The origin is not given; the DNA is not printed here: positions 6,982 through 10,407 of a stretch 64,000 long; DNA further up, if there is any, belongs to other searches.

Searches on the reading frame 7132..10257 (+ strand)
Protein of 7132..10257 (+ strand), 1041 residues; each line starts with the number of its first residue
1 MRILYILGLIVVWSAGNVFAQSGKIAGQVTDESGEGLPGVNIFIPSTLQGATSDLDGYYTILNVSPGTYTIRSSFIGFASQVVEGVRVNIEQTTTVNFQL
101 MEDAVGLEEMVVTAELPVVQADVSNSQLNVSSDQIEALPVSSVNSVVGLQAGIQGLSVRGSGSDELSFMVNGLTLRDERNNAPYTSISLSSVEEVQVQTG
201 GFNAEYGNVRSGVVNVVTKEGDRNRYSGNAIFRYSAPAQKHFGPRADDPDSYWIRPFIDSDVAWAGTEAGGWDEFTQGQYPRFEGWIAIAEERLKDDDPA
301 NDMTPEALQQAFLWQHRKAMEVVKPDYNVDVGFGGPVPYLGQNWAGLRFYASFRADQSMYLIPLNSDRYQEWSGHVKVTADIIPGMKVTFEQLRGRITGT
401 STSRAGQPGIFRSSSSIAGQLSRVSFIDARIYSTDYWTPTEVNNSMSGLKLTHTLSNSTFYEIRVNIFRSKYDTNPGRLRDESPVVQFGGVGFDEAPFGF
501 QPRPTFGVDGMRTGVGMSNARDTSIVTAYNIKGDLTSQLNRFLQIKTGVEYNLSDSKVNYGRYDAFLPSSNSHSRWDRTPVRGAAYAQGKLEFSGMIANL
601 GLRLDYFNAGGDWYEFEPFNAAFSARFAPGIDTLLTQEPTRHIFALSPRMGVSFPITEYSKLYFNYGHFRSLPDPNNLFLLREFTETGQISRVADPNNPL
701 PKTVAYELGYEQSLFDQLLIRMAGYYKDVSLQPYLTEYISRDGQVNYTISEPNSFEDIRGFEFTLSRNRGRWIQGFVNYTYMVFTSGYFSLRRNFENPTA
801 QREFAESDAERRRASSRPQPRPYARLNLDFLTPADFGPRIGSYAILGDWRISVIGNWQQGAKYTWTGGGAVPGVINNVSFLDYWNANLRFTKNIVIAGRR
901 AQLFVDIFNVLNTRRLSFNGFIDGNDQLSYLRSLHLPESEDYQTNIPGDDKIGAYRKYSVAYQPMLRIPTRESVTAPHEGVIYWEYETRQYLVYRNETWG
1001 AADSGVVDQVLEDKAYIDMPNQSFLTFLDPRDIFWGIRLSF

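Call 92: search_protein_families(library=pfam, proteins=[window:7132-10257:+], max_evalue=0.0001)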
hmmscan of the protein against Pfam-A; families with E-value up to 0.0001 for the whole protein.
window:7132-10257:+ (1041 aa): 4 families
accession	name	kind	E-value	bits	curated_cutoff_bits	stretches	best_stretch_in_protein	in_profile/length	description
PF13715.12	CarbopepD_reg_2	-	3.4e-20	72.3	32.2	1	25-112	1-88/88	CarboxypepD_reg-like domain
PF13620.12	CarboxypepD_reg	-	6.9e-19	68.4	32.3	1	25-100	2-81/82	Carboxypeptidase regulatory-like domain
PF07715.20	Plug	-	6.2e-07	30.3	23.9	1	122-211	4-104/107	TonB-dependent Receptor Plug Domain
PF14905.12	OMP_b-brl_3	-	1.8e-06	27.7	27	1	525-788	53-299/408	Outer membrane protein beta-barrel family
